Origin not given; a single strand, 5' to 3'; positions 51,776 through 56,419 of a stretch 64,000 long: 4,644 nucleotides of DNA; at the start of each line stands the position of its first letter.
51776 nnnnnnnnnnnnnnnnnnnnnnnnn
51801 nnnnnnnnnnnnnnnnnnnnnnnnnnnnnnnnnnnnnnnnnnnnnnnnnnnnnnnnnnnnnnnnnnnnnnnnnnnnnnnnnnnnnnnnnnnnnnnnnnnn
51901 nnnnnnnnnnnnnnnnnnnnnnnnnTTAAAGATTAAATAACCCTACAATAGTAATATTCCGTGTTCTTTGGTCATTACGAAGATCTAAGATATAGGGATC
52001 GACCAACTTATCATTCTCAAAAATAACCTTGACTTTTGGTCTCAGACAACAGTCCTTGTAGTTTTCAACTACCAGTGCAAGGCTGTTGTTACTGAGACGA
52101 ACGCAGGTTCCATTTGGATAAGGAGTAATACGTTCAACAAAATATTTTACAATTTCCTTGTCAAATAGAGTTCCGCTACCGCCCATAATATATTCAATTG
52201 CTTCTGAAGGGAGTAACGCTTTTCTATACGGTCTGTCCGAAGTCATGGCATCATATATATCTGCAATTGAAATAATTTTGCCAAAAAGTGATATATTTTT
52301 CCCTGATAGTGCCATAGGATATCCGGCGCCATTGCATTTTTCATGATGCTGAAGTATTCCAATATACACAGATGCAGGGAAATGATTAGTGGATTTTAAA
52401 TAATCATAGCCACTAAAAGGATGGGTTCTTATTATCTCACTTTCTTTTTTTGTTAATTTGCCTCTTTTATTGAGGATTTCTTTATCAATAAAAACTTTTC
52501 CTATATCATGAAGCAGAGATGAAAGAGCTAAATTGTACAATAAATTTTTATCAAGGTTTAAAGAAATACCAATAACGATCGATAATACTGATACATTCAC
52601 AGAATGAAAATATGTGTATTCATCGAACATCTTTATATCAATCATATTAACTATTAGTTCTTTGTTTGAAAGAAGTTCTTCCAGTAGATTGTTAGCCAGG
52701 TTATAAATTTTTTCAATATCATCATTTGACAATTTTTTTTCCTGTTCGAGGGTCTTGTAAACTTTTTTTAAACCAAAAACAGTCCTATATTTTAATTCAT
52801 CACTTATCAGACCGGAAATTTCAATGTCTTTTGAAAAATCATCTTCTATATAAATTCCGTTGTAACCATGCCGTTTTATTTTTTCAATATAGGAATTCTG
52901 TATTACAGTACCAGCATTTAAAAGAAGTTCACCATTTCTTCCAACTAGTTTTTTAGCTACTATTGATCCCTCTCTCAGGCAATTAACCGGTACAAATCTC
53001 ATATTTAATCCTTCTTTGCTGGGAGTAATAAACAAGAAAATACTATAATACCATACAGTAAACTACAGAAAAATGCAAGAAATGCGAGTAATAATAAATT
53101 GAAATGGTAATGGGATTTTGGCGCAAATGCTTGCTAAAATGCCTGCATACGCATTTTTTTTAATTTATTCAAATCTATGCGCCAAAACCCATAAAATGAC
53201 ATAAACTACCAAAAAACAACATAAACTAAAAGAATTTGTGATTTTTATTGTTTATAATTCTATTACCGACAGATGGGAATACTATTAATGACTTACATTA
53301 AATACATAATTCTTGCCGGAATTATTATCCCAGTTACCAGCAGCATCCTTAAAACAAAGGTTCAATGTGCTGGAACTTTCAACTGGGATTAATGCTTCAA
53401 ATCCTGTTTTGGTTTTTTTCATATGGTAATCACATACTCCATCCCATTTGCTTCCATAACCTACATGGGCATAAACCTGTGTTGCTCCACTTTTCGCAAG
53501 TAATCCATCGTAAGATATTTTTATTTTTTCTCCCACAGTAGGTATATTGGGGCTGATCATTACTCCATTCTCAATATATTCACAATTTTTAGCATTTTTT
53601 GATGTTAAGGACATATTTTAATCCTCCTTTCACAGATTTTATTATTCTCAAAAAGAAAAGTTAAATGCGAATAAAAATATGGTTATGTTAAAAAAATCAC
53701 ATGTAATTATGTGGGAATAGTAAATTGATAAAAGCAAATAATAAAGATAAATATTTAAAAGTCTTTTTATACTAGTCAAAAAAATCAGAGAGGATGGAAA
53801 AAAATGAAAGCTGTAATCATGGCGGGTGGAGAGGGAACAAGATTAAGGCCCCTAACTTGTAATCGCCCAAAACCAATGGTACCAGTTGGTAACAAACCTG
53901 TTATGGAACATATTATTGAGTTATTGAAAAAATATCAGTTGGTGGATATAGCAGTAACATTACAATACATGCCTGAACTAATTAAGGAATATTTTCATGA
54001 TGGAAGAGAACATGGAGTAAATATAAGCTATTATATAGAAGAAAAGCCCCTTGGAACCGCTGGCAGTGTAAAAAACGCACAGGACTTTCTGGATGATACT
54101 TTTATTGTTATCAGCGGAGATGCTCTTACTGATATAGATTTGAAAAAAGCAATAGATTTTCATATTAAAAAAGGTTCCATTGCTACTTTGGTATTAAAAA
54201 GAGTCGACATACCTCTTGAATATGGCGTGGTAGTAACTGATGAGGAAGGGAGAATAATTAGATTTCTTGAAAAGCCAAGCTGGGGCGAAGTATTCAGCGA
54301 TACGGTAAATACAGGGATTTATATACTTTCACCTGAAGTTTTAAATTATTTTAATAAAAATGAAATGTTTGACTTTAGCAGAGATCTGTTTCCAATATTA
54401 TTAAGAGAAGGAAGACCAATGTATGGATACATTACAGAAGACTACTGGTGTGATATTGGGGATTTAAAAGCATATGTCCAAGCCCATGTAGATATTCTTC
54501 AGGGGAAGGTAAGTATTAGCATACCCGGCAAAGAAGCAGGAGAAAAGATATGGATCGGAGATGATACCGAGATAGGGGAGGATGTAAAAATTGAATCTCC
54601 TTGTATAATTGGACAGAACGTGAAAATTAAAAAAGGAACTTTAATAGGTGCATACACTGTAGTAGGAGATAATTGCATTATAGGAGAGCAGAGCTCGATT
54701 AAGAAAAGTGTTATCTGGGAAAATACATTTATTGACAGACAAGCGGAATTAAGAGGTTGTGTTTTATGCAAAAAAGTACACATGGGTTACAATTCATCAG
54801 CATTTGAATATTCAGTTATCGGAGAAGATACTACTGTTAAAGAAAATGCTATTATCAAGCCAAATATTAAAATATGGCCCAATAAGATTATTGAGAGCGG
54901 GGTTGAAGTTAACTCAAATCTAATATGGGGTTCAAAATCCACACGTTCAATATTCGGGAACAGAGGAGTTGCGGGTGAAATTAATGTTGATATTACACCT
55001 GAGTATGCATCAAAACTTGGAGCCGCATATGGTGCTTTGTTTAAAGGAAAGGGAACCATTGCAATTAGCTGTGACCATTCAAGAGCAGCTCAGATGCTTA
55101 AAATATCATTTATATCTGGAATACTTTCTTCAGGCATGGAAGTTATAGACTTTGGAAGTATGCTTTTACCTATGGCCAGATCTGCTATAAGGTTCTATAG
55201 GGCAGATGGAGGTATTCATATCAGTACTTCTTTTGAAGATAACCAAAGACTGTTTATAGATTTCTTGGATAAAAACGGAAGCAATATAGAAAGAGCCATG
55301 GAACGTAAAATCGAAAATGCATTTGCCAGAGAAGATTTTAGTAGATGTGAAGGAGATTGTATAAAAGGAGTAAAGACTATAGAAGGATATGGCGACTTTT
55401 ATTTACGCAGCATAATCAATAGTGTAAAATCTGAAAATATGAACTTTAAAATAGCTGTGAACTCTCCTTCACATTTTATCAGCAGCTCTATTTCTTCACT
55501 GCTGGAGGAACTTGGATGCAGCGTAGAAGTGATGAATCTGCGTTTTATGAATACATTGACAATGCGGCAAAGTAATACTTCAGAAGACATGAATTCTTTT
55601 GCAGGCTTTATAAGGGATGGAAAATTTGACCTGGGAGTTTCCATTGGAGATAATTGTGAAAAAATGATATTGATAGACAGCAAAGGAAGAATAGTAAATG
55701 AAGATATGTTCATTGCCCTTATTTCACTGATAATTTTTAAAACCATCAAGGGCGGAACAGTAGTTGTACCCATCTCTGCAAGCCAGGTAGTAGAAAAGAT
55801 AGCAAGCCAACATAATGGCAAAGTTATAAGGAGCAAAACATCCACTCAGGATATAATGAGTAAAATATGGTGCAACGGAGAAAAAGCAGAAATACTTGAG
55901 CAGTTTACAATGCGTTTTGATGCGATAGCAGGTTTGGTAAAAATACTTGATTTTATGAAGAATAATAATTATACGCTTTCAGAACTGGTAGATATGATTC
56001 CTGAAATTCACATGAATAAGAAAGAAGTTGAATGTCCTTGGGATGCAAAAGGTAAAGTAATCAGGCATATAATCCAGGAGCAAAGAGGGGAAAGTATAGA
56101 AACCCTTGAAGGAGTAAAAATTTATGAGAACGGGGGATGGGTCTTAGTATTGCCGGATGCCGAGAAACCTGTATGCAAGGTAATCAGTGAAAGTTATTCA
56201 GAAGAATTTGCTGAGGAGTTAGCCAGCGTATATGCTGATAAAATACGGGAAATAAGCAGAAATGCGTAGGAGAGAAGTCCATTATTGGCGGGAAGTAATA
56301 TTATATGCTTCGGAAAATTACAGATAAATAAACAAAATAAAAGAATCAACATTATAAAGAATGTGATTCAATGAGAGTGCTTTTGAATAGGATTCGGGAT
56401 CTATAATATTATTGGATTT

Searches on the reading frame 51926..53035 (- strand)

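Call 53: search_protein_families(library=pfam, proteins=[window:51926-53035:-])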
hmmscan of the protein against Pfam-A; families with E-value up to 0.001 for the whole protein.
window:51926-53035:- (369 aa): 2 families
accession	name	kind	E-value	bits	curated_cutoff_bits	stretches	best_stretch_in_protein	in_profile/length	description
PF13487.12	HD_5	-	5.9e-32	111.2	27.2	1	144-295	17-170/170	HD domain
PF01966.28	HD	-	3.6e-14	53.5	22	1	142-264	2-116/116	HD domain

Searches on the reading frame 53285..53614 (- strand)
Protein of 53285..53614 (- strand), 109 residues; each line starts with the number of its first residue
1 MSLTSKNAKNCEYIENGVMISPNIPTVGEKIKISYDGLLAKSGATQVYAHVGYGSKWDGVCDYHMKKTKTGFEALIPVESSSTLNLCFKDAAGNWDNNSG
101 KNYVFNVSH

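Call 41: search_protein_families(library=pfam, proteins=[window:53285-53614:-], max_evalue=0.01)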
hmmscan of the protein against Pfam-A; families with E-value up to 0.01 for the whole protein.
window:53285-53614:- (109 aa): 2 families
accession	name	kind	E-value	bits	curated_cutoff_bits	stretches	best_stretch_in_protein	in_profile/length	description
PF16760.10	CBM53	-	2.6e-09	37.7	27.6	1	31-85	1-56/57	Starch/carbohydrate-binding module (family 53)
PF03423.18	CBM_25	-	1.1e-06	29.3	27.3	1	28-106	3-82/106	Carbohydrate binding domain (family 25)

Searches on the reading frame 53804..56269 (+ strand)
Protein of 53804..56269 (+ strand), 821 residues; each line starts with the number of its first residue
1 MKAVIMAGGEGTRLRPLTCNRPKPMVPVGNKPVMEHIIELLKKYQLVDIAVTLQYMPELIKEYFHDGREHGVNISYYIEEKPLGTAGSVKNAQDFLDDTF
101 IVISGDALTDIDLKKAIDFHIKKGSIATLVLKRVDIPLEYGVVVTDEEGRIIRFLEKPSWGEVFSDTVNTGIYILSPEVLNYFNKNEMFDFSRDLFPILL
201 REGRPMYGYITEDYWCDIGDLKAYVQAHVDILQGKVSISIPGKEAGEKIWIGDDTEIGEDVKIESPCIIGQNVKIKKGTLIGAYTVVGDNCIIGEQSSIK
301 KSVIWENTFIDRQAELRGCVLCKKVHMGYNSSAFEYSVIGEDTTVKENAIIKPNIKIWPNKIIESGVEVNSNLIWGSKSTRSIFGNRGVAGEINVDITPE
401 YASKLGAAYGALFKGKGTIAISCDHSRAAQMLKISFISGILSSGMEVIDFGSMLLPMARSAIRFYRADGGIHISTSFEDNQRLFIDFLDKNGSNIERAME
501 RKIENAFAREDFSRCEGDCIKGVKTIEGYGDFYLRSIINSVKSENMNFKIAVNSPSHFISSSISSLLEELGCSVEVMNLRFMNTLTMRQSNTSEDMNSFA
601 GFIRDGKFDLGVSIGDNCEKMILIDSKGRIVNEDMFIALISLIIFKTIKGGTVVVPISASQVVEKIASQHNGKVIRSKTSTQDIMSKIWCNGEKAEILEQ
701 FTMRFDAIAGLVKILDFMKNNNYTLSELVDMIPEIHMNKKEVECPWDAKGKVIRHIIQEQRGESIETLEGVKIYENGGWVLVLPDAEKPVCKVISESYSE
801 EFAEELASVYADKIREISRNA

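Call 50: search_protein_families(library=pfam, proteins=[window:53804-56269:+])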
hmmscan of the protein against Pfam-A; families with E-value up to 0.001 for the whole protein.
window:53804-56269:+ (821 aa): 7 families
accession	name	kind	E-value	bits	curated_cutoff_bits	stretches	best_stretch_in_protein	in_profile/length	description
PF00483.29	NTP_transferase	-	9.1e-59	199.4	21.2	1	2-233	1-244/245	Nucleotidyl transferase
PF02878.22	PGM_PMM_I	-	3.9e-24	85.3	22.5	1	382-513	2-137/138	Phosphoglucomutase/phosphomannomutase, alpha/beta/alpha domain I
PF25084.1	LbH_EIF2B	-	4e-17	62.6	54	1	248-350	3-104/105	EIF2B subunit epsilon LbH domain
PF00132.30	Hexapep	-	2.2e-12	46.5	27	2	249-282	2-35/36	Bacterial transferase hexapeptide (six repeats)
PF12804.13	NTP_transf_3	-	4.3e-08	33.9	27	1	3-106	1-95/160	MobA-like NTP transferase domain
PF24894.1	Hexapep_GlmU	-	9.2e-07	29.4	23.3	0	285-327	35-77/104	GlmU-like, C-terminal hexapeptide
PF02880.22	PGM_PMM_III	-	0.00034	21.2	20.7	0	633-731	2-111/115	Phosphoglucomutase/phosphomannomutase, alpha/beta/alpha domain III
